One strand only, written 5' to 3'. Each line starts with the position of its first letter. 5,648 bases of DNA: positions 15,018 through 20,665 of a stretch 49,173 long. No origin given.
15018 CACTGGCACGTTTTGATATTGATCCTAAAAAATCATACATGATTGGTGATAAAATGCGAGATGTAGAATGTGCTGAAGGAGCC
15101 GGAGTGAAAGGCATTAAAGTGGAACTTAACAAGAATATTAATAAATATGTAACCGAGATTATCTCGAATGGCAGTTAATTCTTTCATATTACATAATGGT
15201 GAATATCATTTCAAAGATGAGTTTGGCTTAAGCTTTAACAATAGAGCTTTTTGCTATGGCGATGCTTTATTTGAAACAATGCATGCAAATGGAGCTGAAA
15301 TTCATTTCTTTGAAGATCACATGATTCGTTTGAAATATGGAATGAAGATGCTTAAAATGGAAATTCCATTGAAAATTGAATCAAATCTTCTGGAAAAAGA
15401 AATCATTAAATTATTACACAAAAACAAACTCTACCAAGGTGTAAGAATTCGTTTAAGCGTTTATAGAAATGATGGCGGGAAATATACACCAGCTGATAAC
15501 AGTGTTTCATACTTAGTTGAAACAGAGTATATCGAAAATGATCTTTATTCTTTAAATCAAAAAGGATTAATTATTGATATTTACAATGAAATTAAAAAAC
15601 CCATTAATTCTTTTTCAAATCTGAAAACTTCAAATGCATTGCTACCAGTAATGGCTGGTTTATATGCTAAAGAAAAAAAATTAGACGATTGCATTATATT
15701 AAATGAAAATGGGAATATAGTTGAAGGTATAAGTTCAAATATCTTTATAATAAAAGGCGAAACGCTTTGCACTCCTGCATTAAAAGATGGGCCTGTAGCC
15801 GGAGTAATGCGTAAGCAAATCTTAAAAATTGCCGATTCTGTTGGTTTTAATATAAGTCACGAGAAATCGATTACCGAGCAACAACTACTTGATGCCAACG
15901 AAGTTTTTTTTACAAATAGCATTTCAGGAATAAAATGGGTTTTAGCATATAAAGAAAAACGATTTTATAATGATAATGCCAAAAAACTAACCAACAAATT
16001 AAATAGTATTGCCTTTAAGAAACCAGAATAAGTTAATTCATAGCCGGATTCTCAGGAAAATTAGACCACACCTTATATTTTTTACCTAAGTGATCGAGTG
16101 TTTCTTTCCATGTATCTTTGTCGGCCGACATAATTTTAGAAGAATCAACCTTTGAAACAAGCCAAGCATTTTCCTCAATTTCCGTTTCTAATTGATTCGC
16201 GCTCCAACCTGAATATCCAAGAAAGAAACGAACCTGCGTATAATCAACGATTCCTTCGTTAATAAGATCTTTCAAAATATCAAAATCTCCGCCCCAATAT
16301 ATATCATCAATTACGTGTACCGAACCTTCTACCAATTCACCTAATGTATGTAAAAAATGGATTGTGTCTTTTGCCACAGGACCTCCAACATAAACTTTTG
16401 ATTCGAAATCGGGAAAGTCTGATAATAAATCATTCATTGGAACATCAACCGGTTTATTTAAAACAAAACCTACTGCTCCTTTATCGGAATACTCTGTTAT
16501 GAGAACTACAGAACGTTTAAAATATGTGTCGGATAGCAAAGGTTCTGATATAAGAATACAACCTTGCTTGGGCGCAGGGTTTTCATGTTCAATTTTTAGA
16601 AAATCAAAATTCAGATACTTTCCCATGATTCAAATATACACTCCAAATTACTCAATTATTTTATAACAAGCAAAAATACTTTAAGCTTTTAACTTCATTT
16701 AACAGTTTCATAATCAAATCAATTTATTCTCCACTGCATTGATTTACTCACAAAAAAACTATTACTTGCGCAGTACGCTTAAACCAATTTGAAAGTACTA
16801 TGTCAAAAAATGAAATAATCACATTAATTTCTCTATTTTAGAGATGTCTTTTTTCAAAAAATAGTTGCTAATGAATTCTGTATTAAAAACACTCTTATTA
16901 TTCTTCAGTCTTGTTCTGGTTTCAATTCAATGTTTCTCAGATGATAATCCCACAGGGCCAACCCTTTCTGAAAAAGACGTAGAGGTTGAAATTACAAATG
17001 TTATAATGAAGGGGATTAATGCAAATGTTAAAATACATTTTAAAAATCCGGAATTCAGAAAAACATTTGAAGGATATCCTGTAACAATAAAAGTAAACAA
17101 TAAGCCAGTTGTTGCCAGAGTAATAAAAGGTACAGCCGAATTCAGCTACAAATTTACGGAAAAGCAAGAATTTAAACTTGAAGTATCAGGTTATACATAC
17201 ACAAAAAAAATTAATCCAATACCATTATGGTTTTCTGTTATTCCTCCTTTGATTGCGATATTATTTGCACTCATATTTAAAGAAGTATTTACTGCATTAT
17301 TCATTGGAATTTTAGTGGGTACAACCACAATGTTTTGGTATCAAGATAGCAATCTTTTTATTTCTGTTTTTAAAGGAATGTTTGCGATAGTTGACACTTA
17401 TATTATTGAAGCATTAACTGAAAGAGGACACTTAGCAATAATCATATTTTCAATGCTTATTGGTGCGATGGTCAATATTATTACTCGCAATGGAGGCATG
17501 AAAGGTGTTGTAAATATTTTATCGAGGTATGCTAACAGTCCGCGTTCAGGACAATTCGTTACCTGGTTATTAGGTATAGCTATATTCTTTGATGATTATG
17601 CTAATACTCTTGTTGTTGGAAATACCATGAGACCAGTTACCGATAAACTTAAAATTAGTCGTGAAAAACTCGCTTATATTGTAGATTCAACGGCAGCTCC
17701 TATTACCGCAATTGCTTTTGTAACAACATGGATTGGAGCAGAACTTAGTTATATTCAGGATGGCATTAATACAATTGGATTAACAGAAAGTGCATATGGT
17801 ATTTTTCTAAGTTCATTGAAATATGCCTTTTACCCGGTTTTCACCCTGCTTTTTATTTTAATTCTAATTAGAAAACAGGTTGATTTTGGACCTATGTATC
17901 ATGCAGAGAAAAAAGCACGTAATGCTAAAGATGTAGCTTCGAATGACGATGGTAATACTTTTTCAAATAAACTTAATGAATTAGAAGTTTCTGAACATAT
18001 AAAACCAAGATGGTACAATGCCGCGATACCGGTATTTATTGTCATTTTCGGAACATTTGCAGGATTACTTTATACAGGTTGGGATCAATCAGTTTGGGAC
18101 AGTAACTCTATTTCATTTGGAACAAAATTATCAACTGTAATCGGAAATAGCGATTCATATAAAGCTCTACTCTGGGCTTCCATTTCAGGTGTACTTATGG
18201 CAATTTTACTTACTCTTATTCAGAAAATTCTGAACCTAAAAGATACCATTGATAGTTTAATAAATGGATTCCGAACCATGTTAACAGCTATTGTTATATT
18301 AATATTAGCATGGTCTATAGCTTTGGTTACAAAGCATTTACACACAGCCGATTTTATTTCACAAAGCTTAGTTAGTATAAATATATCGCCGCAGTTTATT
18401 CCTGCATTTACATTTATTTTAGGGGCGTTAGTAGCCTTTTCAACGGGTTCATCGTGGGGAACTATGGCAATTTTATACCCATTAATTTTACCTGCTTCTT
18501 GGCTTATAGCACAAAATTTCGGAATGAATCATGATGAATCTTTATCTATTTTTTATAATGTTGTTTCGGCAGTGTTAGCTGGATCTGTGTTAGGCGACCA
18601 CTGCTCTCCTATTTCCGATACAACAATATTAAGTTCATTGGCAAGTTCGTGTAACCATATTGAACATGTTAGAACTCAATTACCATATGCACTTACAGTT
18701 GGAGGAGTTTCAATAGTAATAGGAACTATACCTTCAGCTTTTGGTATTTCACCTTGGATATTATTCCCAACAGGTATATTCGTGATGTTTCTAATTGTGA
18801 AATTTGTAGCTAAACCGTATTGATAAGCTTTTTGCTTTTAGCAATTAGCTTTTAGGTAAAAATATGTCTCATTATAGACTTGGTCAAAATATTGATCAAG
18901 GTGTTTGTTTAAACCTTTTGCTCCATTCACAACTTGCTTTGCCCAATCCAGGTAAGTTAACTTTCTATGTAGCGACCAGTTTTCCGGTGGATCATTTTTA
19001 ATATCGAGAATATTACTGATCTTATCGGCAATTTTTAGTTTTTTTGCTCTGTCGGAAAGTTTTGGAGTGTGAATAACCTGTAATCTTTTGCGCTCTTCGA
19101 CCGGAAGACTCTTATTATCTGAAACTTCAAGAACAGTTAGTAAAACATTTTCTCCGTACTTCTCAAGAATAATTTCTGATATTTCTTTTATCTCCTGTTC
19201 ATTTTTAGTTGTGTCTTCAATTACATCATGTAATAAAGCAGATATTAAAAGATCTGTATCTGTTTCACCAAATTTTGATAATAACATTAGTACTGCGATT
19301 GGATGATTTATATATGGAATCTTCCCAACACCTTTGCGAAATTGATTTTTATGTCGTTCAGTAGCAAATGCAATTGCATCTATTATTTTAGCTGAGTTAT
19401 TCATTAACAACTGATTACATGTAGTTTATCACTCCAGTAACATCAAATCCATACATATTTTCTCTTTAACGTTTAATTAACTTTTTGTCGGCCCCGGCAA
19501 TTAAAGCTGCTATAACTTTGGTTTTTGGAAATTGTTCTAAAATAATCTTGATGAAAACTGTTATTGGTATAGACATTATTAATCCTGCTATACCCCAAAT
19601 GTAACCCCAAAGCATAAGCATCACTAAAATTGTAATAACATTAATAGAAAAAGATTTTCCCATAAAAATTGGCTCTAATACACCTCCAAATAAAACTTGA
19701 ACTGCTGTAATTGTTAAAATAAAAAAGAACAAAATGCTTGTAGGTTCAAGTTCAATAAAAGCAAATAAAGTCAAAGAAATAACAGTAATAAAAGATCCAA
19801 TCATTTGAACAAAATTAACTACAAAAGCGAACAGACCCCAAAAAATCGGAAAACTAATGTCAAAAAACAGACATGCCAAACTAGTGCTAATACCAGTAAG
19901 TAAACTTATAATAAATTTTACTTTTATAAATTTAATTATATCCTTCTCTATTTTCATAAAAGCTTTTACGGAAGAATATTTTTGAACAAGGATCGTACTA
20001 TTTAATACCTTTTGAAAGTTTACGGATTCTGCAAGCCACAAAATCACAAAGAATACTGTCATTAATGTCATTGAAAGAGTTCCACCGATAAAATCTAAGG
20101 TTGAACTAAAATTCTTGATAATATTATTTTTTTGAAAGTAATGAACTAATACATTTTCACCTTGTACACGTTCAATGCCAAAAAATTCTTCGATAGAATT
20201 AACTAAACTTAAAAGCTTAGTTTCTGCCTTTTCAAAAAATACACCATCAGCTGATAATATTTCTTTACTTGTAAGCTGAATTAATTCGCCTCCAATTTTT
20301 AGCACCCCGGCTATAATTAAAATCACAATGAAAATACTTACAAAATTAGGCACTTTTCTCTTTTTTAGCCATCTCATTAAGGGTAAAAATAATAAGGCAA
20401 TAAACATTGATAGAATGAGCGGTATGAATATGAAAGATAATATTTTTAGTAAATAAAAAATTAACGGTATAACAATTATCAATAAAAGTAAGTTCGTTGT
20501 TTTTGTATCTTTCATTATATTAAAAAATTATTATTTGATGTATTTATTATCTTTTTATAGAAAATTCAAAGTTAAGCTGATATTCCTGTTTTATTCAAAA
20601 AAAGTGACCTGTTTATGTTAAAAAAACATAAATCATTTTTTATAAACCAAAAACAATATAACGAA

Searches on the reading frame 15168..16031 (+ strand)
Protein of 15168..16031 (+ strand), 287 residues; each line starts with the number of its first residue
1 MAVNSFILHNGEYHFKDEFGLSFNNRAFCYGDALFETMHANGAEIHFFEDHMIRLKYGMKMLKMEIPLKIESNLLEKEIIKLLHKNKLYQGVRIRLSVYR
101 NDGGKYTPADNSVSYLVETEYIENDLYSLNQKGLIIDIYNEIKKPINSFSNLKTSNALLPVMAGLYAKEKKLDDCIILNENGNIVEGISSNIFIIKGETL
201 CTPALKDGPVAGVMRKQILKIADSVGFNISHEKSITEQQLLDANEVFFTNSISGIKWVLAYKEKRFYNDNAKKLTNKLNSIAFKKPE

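Call 52: search_protein_families(library=pfam, proteins=[window:15168-16031:+], max_evalue=0.00001)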
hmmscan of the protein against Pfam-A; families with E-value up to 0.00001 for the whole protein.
window:15168-16031:+ (287 aa): 1 family
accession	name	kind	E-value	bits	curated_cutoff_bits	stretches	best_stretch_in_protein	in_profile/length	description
PF01063.24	Aminotran_4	-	1.6e-47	162.7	28.5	1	34-256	2-218/223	Amino-transferase class IV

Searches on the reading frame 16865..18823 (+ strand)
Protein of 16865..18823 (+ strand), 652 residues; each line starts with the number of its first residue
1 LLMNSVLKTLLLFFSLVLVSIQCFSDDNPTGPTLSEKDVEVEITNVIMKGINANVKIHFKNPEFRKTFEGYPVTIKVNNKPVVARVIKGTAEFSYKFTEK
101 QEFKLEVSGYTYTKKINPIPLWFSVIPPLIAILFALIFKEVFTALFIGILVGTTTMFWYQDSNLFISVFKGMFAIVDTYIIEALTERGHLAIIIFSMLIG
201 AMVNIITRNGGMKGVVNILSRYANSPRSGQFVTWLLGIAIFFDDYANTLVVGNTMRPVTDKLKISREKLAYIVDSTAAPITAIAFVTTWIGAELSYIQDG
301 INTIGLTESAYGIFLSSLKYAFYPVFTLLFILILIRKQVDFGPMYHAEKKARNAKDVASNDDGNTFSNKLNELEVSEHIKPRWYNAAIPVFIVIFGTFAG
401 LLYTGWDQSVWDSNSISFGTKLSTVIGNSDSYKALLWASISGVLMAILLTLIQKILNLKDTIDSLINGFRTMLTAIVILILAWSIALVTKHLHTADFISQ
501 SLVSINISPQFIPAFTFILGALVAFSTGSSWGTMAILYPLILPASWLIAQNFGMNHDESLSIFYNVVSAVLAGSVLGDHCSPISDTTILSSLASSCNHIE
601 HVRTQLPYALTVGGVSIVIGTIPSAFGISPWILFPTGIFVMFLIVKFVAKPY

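Call 52: search_protein_families(library=pfam, proteins=[window:16865-18823:+], max_evalue=0.00001)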
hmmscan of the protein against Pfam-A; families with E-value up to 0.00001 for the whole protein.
window:16865-18823:+ (652 aa): 1 family
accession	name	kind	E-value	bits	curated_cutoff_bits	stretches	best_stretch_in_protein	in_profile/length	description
PF03553.21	Na_H_antiporter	-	1.4e-54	185.9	23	1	286-619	7-297/303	Na+/H+ antiporter family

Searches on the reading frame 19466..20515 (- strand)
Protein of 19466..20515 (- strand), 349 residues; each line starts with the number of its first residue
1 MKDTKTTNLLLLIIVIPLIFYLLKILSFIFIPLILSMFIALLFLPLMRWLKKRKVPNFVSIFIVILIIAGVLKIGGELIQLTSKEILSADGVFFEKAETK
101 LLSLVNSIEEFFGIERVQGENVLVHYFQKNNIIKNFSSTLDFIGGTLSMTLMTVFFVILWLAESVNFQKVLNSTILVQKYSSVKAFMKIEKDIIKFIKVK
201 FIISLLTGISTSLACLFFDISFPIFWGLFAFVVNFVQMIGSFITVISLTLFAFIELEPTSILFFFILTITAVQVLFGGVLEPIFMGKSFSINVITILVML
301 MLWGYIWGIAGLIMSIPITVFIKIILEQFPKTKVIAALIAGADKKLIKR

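Call 52: search_protein_families(library=pfam, proteins=[window:19466-20515:-], max_evalue=0.00001)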
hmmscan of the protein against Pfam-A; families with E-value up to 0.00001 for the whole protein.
window:19466-20515:- (349 aa): 1 family
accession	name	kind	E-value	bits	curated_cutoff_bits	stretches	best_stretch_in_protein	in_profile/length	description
PF01594.21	AI-2E_transport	-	1.6e-35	123.3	34.3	1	10-329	2-326/327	AI-2E family transporter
